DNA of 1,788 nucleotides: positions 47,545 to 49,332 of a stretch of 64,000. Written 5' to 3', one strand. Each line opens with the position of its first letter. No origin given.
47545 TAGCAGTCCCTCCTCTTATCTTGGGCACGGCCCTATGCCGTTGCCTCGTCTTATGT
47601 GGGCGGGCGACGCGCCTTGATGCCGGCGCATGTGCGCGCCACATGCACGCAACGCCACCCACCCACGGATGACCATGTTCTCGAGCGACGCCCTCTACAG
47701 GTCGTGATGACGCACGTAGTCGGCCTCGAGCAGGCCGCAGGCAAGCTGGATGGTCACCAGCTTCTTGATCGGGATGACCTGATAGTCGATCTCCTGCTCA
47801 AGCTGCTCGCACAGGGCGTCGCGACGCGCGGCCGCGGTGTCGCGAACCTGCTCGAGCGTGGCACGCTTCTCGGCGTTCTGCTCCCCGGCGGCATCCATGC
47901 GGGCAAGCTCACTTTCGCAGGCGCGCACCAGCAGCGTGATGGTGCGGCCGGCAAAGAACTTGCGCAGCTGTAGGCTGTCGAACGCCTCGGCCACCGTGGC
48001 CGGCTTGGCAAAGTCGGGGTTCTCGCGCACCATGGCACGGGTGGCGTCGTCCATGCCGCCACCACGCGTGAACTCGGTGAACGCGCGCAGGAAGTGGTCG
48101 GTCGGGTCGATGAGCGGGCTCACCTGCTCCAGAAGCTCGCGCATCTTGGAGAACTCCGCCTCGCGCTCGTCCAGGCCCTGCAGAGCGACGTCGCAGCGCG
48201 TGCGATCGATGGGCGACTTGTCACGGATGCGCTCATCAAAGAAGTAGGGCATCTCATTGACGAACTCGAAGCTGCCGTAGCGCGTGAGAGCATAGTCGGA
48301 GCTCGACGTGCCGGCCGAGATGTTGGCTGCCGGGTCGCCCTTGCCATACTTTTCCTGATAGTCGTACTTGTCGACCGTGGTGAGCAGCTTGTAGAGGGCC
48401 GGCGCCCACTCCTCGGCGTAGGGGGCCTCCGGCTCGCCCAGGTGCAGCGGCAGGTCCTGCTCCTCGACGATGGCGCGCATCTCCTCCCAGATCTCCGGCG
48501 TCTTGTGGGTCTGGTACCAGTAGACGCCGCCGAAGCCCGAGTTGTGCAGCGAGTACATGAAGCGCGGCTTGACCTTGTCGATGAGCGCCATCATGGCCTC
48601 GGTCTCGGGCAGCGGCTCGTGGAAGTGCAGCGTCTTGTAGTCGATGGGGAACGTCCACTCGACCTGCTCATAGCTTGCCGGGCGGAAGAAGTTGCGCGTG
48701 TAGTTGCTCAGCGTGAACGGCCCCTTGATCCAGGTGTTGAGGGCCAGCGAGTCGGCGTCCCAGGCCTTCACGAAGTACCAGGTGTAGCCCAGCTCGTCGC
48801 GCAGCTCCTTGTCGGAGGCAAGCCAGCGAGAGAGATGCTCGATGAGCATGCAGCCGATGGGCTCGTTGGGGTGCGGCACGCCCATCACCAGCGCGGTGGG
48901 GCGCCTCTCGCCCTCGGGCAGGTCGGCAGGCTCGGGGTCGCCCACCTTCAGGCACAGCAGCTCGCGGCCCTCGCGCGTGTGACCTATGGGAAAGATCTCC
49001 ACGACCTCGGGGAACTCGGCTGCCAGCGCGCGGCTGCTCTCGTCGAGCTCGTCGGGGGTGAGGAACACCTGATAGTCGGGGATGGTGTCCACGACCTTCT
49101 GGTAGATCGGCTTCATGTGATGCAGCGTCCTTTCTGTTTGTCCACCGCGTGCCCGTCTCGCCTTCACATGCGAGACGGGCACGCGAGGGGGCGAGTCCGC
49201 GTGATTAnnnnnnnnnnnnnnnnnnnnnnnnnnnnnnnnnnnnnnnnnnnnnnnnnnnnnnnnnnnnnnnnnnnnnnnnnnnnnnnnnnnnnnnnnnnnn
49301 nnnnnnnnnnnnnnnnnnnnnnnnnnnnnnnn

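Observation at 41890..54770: Dpp-type importer carrying three cytosolic M14-like peptidase paralogs and multiple binding proteins: candidate import-and-trim system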

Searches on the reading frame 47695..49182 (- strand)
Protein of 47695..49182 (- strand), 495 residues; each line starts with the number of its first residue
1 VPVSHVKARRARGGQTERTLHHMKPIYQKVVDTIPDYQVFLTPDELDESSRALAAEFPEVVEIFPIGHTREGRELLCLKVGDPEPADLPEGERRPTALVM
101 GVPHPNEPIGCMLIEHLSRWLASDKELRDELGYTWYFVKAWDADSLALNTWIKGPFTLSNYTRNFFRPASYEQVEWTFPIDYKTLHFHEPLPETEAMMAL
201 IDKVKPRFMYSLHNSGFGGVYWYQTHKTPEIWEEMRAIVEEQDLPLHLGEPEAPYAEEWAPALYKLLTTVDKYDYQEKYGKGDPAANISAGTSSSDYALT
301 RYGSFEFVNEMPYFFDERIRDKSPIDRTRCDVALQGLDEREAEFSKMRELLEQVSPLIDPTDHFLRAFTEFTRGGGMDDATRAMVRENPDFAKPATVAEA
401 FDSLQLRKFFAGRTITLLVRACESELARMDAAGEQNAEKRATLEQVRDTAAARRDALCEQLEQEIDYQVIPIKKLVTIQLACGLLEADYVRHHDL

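Call 3: search_protein_families(library=pfam, proteins=[window:47695-49182:-], max_evalue=0.01)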
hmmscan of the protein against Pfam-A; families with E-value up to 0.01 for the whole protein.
window:47695-49182:- (495 aa): 1 family
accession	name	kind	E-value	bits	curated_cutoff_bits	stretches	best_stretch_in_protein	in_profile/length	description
PF00246.29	Peptidase_M14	-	1.3e-11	45.1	21.6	1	51-312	6-262/286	Zinc carboxypeptidase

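Call 4: search_protein_families(library=ncbifam, proteins=[window:47695-49182:-], max_evalue=0.01)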
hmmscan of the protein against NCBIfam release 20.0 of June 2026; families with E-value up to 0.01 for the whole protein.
window:47695-49182:- (495 aa): 0 families

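Call 9: search_solved_structures(query=window:47695-49182:-, max_evalue=1, show_alignments=2)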
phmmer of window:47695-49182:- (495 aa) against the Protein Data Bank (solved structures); distinct sequences matched with E-value up to 1: 15.
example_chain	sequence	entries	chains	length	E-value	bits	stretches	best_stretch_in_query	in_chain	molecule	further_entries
3prt_A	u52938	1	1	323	0.036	16.4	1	45-99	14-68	Carboxypeptidase T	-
7aqp_A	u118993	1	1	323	0.037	16.4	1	45-99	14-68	Carboxypeptidase T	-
6f79_A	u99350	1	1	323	0.037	16.4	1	45-99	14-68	Carboxypeptidase T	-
8qvo_A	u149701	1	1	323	0.037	16.4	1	45-99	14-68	Carboxypeptidase T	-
4iav_A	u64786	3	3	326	0.037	16.4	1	45-99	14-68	Carboxypeptidase T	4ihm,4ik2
6f6q_A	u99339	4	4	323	0.037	16.4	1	45-99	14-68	Carboxypeptidase T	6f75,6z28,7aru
3qnv_A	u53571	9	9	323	0.037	16.3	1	45-99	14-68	Carboxypeptidase T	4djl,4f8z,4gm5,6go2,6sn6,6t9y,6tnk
3v38_A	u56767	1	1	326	0.038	16.3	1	45-99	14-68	Carboxypeptidase T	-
1obr_A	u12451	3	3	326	0.038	16.3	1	45-99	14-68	CARBOXYPEPTIDASE T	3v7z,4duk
1h8l_A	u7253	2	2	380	0.084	15.2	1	50-132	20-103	CARBOXYPEPTIDASE GP180 RESIDUES 503-882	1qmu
9k31_A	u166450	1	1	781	0.19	14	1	385-465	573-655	YnpsCas9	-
7eqx_C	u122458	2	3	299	0.21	13.9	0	192-238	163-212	Carboxypeptidase B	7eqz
2nsm_A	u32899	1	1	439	0.68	12.2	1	52-126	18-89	Carboxypeptidase N catalytic chain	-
3r2q_A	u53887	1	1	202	0.72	12.1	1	302-398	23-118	Uncharacterized GST-like protein yibF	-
3mn8_A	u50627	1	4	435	0.74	12.1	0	40-162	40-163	LP15968p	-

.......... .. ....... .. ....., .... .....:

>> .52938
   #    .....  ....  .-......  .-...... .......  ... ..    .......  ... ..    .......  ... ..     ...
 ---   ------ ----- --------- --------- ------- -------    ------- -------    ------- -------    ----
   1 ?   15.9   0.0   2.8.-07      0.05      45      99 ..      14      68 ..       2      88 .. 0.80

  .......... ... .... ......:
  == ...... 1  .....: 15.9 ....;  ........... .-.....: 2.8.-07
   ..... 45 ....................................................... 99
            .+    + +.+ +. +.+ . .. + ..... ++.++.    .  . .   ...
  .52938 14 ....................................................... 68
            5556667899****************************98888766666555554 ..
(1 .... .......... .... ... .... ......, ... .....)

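Call 43: list_cluster_members(proteins=[P0001, window:47695-49119:-, window:43571-45085:-, window:41890-43533:-])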
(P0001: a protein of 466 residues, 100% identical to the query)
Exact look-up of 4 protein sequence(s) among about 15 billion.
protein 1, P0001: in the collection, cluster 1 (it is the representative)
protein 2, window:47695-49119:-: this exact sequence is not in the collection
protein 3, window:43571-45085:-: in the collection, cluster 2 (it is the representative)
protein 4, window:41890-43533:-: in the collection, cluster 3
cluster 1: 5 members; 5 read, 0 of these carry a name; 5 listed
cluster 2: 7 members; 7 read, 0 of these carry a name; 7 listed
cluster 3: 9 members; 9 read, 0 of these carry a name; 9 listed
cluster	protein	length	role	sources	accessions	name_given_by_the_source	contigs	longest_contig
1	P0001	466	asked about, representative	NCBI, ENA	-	-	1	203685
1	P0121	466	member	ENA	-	-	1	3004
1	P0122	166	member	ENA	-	-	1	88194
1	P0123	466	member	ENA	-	-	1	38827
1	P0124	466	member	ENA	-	-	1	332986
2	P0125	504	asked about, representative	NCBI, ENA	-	-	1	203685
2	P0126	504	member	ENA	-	-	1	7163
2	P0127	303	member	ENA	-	-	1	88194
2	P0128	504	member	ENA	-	-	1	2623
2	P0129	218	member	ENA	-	-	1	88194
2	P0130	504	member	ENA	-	-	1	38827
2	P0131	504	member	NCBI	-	-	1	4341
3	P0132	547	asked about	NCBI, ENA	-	-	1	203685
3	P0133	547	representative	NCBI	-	-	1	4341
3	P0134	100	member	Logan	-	-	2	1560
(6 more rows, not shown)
